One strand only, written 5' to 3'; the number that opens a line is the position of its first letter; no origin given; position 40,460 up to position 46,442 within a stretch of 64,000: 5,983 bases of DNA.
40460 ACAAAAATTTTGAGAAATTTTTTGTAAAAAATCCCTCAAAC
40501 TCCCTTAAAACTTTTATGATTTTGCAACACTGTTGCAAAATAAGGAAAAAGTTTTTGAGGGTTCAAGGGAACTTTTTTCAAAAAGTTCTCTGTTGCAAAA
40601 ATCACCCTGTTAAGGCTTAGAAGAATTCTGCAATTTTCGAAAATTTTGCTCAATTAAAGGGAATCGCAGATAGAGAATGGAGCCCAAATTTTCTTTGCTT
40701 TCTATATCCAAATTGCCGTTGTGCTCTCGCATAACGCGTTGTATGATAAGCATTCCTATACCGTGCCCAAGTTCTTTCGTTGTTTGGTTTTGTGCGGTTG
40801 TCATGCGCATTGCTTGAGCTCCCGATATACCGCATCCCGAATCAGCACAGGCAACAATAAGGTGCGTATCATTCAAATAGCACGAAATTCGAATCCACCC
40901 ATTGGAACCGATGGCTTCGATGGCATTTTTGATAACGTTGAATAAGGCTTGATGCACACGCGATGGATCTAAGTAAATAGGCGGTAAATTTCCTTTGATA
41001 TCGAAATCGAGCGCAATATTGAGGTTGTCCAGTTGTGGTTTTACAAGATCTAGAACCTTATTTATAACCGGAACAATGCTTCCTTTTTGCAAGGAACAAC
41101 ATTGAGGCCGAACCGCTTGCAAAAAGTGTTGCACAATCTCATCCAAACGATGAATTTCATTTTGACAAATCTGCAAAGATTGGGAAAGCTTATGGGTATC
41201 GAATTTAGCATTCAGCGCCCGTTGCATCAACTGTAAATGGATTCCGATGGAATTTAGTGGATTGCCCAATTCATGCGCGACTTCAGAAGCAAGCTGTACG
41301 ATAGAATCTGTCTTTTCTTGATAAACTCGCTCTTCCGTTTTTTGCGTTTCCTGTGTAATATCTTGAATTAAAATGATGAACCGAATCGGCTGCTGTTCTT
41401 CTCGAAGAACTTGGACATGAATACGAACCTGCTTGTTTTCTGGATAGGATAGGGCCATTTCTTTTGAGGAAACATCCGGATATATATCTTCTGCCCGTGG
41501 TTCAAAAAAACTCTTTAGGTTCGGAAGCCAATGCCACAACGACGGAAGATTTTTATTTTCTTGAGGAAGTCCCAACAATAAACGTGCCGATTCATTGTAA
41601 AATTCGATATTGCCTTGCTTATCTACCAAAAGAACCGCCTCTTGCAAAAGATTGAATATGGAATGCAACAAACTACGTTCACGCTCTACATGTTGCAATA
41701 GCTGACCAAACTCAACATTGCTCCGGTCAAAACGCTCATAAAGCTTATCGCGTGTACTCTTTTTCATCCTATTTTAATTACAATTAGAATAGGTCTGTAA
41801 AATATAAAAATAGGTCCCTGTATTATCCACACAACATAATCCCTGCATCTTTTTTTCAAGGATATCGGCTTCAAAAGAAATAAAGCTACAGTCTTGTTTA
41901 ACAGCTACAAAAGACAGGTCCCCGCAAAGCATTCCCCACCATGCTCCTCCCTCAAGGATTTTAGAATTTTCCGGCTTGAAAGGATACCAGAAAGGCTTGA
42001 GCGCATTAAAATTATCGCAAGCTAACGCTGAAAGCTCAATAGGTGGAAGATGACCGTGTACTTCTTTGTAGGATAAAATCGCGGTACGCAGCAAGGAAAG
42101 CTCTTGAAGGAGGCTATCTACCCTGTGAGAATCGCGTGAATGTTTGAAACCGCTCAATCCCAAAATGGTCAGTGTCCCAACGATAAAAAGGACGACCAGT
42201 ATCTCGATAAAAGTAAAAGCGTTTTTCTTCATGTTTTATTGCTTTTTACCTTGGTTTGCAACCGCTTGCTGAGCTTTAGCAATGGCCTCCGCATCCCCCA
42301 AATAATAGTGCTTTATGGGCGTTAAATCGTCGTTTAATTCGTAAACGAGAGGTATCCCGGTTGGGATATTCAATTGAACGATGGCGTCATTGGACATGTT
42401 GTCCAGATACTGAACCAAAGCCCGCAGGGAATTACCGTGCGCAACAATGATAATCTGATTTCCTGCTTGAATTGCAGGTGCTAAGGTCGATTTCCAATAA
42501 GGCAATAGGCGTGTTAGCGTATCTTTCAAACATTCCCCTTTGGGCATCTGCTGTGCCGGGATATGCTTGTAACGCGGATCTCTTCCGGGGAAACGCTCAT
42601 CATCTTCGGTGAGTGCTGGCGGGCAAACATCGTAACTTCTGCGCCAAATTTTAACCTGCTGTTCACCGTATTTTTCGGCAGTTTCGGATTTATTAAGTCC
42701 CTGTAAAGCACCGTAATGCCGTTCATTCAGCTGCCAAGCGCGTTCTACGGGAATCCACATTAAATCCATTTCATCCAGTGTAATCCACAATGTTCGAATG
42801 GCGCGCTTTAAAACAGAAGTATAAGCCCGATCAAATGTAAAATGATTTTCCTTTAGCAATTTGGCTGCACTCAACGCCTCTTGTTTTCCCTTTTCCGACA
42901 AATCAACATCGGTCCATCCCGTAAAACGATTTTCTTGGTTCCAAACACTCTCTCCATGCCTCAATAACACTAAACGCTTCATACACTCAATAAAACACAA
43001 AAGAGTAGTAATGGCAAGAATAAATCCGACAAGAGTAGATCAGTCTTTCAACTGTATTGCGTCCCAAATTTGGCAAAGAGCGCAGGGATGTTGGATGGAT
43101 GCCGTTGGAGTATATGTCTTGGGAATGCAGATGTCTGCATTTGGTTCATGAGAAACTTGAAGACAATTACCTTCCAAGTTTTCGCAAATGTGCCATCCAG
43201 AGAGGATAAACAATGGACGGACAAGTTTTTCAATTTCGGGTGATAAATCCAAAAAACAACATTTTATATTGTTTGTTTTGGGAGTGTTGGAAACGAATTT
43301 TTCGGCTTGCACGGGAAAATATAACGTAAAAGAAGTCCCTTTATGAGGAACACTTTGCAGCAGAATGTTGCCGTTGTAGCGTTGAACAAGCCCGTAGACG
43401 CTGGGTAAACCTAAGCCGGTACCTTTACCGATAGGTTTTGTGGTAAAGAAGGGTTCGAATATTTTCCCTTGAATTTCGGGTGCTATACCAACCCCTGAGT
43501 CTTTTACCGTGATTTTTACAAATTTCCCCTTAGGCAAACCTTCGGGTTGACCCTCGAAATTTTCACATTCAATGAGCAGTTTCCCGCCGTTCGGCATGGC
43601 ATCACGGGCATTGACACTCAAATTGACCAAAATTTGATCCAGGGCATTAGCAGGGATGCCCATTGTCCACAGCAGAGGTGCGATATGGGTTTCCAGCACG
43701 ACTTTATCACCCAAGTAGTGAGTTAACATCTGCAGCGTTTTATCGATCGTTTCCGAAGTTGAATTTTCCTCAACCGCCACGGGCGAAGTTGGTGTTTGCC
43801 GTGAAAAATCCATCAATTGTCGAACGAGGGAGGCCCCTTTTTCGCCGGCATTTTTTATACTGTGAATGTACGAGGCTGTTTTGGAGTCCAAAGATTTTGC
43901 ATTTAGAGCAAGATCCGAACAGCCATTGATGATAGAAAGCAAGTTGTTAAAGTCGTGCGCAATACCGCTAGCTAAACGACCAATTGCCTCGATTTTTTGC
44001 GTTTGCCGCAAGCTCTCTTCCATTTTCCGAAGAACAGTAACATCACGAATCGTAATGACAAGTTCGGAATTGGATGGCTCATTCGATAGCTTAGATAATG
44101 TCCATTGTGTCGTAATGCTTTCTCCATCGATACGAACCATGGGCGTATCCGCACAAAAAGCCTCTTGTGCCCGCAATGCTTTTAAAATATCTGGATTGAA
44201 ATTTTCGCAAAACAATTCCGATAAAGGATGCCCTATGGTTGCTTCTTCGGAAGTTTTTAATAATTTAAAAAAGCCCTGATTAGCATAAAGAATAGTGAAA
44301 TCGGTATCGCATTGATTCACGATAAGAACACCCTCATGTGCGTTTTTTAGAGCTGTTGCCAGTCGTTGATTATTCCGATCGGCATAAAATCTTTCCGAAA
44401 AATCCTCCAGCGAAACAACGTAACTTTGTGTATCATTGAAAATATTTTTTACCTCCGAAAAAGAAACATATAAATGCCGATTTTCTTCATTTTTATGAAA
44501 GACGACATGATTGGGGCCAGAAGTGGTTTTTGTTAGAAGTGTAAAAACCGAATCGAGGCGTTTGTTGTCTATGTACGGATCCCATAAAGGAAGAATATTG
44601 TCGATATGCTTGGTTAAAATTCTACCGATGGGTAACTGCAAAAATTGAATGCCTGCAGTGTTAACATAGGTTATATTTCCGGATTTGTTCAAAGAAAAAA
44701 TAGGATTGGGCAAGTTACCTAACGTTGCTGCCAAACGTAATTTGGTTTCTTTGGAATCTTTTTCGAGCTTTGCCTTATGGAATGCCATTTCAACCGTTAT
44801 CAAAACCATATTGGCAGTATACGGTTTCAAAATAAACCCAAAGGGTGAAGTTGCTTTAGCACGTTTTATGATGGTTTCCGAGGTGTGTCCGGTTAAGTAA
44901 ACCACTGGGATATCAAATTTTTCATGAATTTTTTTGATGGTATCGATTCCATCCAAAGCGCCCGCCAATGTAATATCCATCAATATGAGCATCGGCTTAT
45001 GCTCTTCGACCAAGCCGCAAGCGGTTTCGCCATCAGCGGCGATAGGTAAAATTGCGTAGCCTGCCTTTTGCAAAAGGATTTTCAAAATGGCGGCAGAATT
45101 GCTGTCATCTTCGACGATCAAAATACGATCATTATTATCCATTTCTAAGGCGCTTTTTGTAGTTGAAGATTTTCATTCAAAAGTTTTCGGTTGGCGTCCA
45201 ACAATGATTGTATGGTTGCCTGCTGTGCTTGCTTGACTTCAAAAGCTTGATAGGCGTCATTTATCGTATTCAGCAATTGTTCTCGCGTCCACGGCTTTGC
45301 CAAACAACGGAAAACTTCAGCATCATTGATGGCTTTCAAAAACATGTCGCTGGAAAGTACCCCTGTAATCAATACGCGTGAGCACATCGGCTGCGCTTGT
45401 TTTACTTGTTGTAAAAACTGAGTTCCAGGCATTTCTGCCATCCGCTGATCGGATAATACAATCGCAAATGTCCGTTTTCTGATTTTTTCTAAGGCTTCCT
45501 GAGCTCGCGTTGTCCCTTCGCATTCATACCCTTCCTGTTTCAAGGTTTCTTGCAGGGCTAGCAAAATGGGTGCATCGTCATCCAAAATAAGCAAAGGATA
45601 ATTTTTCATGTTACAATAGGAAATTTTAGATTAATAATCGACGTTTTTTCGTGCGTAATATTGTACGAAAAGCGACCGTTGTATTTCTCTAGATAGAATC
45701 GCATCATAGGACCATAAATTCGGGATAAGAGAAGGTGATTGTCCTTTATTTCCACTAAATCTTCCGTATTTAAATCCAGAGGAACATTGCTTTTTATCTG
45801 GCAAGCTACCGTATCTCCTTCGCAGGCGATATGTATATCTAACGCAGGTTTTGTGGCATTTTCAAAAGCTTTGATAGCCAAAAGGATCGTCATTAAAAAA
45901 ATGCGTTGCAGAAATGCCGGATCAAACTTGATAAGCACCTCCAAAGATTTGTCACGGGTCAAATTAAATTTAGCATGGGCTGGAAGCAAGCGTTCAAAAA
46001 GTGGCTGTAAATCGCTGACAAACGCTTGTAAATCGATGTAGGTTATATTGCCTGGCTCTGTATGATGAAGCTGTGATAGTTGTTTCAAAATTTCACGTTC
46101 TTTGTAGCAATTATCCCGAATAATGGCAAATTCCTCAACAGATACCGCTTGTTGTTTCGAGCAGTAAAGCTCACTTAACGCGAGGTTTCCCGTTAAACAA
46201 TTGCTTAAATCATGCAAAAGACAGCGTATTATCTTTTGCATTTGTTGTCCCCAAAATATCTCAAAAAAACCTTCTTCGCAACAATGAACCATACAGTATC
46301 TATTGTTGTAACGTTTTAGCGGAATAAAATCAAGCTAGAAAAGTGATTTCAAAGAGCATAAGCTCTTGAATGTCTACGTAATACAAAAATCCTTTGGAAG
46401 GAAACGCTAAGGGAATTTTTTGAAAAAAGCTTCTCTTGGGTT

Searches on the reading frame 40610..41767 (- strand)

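Call 15: search_protein_families(library=pfam, proteins=[window:40610-41767:-], max_evalue=0.001)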
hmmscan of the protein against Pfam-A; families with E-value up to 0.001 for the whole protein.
window:40610-41767:- (385 aa): 7 families
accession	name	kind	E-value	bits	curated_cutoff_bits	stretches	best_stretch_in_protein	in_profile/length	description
PF02518.31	HATPase_c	-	7.7e-17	62.2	26.4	1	267-371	2-109/111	Histidine kinase-, DNA gyrase B-, and HSP90-like ATPase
PF00512.31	HisKA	-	7.5e-10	39.2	26.9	1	158-221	4-63/66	His Kinase A (phospho-acceptor) domain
PF14501.12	HATPase_c_5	-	1.1e-06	28.9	22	1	273-360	8-93/102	GHKL domain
PF13188.13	PAS_8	-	4e-06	27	21.8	1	33-85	2-54/65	PAS domain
PF00989.32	PAS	-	0.00011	22.6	22.6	0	34-70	3-39/113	PAS fold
PF24820.1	Diguanyl_cycl_sensor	-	0.00032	21.1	28.1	1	39-71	3-35/109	Diguanylate cyclase-like sensor domain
PF13426.13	PAS_9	-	0.00082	20.1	27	0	43-139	2-103/103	PAS domain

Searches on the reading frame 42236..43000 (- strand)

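Call 15: search_protein_families(library=pfam, proteins=[window:42236-43000:-], max_evalue=0.001)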
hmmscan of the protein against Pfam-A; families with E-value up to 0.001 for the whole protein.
window:42236-43000:- (254 aa): 1 family
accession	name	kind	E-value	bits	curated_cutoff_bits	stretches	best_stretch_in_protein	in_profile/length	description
PF00300.27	His_Phos_1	-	8.2e-37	127.2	21.7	2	10-133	1-118/194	Histidine phosphatase superfamily (branch 1)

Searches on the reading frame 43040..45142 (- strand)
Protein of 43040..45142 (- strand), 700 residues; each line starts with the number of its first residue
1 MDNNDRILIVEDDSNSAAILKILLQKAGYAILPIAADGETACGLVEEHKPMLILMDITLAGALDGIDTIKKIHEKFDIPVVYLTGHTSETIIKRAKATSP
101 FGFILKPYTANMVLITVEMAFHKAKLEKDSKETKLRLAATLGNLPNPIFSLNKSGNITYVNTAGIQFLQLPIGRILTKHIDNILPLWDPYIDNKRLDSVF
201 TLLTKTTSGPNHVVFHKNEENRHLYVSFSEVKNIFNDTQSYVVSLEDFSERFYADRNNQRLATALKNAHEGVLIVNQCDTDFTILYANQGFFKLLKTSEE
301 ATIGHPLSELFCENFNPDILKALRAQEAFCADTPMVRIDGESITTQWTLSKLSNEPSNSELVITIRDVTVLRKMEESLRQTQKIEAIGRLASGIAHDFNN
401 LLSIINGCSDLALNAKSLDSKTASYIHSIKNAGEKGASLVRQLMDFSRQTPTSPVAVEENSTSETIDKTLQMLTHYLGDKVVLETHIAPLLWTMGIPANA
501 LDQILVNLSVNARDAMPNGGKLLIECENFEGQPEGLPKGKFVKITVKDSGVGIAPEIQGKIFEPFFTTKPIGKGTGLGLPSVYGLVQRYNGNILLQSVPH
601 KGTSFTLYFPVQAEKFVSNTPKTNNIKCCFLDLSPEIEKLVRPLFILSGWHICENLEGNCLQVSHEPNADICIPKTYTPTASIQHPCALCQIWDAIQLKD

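Call 15: search_protein_families(library=pfam, proteins=[window:43040-45142:-], max_evalue=0.001)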
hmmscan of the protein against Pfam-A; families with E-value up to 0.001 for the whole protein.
window:43040-45142:- (700 aa): 7 families
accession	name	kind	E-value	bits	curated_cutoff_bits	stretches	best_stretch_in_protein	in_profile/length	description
PF02518.31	HATPase_c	-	4.8e-21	75.7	26.4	1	499-612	4-110/111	Histidine kinase-, DNA gyrase B-, and HSP90-like ATPase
PF00072.30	Response_reg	-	1.5e-18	67.4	30.2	1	7-113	1-106/111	Response regulator receiver domain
PF13426.13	PAS_9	-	9.8e-16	58.4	27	1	271-369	3-102/103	PAS domain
PF00989.32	PAS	-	1.8e-12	47.7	22.6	2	260-368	2-113/113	PAS fold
PF13188.13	PAS_8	-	1.4e-11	44.3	21.8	2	259-318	1-56/65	PAS domain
PF08448.16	PAS_4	-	1.5e-09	38.5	23.1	1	277-372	10-109/110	PAS fold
PF00512.31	HisKA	-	6.3e-08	33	26.9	1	388-449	3-63/66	His Kinase A (phospho-acceptor) domain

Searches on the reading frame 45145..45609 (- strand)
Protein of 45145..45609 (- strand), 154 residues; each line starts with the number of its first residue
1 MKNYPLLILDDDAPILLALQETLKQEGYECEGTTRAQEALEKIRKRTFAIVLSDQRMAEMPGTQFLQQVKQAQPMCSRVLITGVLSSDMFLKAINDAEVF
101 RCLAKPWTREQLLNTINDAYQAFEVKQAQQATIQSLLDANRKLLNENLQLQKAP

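Call 15: search_protein_families(library=pfam, proteins=[window:45145-45609:-], max_evalue=0.001)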
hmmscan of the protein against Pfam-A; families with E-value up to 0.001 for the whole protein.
window:45145-45609:- (154 aa): 1 family
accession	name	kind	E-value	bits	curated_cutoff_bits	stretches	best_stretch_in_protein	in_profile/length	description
PF00072.30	Response_reg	-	7.1e-20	71.7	30.2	1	7-116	2-110/111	Response regulator receiver domain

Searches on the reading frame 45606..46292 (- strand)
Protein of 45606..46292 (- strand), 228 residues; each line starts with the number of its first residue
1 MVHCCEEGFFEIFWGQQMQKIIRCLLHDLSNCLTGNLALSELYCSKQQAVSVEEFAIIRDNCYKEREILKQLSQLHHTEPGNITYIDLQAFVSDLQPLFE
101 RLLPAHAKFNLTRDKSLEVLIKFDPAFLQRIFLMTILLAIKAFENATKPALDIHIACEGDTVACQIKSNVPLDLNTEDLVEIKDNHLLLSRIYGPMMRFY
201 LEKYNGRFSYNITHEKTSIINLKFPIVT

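Call 15: search_protein_families(library=pfam, proteins=[window:45606-46292:-], max_evalue=0.001)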
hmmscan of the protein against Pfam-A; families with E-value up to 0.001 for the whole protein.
window:45606-46292:- (228 aa): 0 families

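Call 51: search_protein_families(library=ncbifam, proteins=[window:45606-46292:-], max_evalue=0.01)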
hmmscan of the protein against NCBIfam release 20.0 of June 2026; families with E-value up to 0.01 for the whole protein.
window:45606-46292:- (228 aa): 1 family
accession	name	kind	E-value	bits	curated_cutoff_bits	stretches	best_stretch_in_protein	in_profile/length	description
NF047497.1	HK_LIC_12097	equivalog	0.008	14.9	500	1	19-145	151-282/367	LIC_12097 family sensor histidine kinase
